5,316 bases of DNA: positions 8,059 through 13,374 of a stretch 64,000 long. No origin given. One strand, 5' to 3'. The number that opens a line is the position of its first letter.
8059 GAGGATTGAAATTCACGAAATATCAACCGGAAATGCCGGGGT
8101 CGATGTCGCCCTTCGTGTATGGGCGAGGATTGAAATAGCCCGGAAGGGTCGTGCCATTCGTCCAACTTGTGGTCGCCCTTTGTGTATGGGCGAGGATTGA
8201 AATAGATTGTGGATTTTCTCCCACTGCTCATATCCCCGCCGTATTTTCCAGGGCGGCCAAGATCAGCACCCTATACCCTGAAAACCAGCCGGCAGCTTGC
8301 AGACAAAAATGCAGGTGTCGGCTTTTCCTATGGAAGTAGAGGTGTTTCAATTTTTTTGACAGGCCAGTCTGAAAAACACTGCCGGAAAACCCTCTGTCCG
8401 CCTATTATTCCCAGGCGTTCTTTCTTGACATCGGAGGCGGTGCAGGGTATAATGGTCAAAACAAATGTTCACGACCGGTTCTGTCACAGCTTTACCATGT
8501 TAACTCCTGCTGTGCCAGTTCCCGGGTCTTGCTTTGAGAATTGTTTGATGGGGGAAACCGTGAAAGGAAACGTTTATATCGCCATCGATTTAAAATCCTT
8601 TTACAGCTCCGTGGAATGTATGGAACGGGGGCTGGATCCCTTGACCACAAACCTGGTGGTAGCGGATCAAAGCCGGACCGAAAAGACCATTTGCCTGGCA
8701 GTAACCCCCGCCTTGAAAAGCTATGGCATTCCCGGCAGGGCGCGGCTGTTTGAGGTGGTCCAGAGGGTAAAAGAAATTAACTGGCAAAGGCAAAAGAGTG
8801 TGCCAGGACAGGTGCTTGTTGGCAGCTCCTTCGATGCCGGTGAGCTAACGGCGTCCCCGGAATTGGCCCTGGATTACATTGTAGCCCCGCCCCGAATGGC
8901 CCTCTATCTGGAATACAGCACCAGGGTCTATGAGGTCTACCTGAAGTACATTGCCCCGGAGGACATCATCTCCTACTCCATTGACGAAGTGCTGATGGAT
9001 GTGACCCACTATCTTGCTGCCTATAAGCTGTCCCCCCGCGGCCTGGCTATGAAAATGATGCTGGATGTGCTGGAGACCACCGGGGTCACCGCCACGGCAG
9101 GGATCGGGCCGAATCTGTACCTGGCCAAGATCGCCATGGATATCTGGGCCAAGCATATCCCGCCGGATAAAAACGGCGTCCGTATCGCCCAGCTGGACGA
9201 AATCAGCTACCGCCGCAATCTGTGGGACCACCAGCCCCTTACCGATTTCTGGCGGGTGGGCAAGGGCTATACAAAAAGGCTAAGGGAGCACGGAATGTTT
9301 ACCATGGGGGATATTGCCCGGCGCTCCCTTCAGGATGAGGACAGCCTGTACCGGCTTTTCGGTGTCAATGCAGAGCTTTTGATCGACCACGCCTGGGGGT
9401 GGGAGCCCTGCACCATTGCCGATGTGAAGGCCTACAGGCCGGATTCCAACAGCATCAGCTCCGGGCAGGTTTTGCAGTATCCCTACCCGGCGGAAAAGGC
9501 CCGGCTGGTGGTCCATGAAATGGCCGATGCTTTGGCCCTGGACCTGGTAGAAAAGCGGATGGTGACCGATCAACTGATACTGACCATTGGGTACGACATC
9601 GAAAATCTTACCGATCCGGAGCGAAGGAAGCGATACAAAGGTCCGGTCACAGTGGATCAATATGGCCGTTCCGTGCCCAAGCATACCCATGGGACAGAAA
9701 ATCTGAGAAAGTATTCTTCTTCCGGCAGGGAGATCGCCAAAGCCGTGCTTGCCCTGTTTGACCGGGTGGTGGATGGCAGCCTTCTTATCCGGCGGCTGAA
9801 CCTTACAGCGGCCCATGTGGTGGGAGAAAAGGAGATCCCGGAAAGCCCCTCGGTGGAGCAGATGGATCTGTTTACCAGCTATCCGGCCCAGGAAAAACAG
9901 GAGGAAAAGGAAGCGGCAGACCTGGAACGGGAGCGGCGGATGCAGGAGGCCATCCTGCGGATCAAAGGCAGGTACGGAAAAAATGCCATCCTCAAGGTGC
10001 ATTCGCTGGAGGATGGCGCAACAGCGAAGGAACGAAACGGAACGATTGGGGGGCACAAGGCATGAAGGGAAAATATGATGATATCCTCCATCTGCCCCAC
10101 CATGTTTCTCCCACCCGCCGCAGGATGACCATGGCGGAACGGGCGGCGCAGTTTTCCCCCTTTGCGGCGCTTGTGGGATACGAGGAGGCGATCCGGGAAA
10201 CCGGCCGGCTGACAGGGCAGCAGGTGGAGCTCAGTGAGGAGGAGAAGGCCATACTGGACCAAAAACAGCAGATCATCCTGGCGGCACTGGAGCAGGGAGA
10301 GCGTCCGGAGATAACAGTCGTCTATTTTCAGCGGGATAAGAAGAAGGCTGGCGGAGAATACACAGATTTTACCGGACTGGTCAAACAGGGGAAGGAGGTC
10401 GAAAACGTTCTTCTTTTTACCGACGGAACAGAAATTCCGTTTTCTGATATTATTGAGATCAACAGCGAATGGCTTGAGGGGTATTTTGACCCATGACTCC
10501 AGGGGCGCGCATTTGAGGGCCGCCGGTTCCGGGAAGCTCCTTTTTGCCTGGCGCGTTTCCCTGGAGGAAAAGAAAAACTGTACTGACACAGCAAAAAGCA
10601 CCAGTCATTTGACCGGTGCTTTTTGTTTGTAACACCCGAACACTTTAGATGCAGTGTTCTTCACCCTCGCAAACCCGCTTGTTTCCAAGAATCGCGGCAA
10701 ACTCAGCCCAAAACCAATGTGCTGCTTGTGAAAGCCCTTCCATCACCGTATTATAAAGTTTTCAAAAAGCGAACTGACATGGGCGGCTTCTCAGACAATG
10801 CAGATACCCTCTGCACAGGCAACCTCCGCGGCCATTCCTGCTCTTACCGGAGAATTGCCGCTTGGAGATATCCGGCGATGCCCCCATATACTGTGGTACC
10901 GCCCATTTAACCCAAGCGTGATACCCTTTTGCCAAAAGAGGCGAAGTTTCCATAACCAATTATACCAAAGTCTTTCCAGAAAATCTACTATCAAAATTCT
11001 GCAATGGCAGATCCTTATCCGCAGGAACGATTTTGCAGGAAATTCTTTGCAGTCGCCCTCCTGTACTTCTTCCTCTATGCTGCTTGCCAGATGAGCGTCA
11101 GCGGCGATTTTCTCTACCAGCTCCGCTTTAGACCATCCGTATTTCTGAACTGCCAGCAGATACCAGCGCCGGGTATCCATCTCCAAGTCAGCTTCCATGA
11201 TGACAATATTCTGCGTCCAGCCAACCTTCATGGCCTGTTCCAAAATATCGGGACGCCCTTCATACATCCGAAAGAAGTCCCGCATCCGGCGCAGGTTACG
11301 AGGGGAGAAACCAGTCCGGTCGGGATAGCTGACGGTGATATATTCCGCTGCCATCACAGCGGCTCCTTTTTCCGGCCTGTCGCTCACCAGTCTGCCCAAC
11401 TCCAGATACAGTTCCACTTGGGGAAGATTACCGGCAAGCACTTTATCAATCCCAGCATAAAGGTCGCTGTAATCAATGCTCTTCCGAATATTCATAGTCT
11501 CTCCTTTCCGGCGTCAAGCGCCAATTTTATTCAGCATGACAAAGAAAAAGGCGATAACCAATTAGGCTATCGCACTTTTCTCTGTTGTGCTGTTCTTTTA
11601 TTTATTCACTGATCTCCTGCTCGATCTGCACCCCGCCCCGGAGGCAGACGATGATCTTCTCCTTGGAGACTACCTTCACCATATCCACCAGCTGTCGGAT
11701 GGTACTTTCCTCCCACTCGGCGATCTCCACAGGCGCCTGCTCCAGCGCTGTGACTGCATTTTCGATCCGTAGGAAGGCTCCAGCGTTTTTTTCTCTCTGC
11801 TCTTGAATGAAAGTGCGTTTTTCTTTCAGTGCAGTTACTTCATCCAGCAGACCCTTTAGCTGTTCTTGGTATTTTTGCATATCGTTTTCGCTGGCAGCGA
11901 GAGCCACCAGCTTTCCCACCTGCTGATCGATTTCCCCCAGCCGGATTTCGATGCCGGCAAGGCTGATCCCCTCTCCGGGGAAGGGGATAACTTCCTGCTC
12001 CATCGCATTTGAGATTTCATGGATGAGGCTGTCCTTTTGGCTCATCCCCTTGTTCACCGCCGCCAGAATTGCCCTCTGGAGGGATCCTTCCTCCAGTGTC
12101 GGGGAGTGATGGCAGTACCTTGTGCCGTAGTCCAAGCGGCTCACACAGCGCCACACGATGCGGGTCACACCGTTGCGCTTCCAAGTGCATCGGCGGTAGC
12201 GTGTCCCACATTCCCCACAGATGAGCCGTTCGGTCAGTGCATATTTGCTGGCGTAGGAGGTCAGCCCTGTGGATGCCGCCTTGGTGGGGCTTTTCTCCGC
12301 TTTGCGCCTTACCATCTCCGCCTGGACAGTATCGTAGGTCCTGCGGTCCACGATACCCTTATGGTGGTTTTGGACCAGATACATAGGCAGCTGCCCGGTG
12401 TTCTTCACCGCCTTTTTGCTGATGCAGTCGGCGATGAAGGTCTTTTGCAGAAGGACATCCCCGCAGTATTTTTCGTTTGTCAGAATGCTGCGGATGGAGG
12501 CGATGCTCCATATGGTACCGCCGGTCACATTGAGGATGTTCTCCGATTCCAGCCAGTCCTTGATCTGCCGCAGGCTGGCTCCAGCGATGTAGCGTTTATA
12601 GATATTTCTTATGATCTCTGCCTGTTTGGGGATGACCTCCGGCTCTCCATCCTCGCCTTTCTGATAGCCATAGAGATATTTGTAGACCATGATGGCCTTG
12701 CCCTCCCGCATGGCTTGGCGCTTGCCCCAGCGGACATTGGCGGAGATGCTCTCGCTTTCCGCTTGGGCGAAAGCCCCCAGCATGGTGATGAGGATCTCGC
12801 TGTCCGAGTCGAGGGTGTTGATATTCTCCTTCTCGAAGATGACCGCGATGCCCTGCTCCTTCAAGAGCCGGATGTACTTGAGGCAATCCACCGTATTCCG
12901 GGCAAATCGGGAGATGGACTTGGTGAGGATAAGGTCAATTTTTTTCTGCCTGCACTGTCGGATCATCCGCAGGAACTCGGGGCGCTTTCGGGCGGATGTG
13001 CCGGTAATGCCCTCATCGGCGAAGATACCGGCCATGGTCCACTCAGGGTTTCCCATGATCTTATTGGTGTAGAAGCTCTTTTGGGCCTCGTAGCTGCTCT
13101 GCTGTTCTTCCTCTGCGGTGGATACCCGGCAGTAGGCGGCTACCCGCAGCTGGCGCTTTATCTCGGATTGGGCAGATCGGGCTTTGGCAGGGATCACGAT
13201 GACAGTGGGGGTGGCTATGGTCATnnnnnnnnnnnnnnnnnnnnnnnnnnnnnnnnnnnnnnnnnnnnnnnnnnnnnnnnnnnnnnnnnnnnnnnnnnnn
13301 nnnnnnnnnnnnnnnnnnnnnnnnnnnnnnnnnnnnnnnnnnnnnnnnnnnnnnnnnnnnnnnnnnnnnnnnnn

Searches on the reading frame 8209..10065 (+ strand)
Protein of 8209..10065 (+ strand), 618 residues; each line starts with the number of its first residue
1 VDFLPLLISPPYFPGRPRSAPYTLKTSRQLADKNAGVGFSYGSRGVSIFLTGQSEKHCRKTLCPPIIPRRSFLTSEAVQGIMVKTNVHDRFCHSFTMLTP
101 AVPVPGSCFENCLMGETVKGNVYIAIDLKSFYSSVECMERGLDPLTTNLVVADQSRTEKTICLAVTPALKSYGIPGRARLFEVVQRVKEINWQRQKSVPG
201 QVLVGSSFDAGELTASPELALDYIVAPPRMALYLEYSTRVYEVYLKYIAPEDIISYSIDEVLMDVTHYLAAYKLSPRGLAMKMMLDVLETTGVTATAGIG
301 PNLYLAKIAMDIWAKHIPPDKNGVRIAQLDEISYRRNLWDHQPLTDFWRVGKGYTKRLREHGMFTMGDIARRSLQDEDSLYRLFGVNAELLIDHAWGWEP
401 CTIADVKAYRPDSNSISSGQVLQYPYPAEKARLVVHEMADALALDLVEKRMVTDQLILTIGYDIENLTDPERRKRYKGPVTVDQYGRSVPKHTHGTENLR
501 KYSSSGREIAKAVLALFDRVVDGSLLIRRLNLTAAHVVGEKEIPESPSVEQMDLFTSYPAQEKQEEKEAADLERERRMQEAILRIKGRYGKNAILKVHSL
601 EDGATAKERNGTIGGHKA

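Call 41: search_protein_families(library=pfam, proteins=[window:8209-10065:+])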
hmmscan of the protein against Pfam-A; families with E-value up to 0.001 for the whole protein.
window:8209-10065:+ (618 aa): 2 families
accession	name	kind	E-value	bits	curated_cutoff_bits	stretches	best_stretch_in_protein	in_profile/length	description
PF00817.25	IMS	-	5e-23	82.1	23.2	1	126-311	1-148/148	impB/mucB/samB family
PF11799.13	IMS_C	-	2.2e-09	38.2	20.7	1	414-543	2-100/109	impB/mucB/samB family C-terminal domain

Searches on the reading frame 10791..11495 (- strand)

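Call 7: search_protein_families(library=pfam, proteins=[window:10791-11495:-])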
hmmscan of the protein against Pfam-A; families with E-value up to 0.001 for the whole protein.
window:10791-11495:- (234 aa): 1 family
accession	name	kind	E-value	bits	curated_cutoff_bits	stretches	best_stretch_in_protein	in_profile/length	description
PF17761.7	DUF1016_N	-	1e-16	61.7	32.8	1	25-135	20-135/137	DUF1016 N-terminal domain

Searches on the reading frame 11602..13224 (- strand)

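Call 7: search_protein_families(library=pfam, proteins=[window:11602-13224:-])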
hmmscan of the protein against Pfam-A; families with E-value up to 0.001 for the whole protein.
window:11602-13224:- (540 aa): 3 families
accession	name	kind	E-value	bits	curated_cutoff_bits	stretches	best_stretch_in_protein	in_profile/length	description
PF00239.26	Resolvase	-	2.6e-34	118.8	23.3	1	28-176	1-144/145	Resolvase, N terminal domain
PF07508.19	Recombinase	-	1.7e-20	73.6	21.1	1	199-306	1-101/102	Recombinase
PF13408.12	Zn_ribbon_recom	-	1.8e-10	41.5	25.3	1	330-391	2-58/58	Recombinase zinc beta ribbon domain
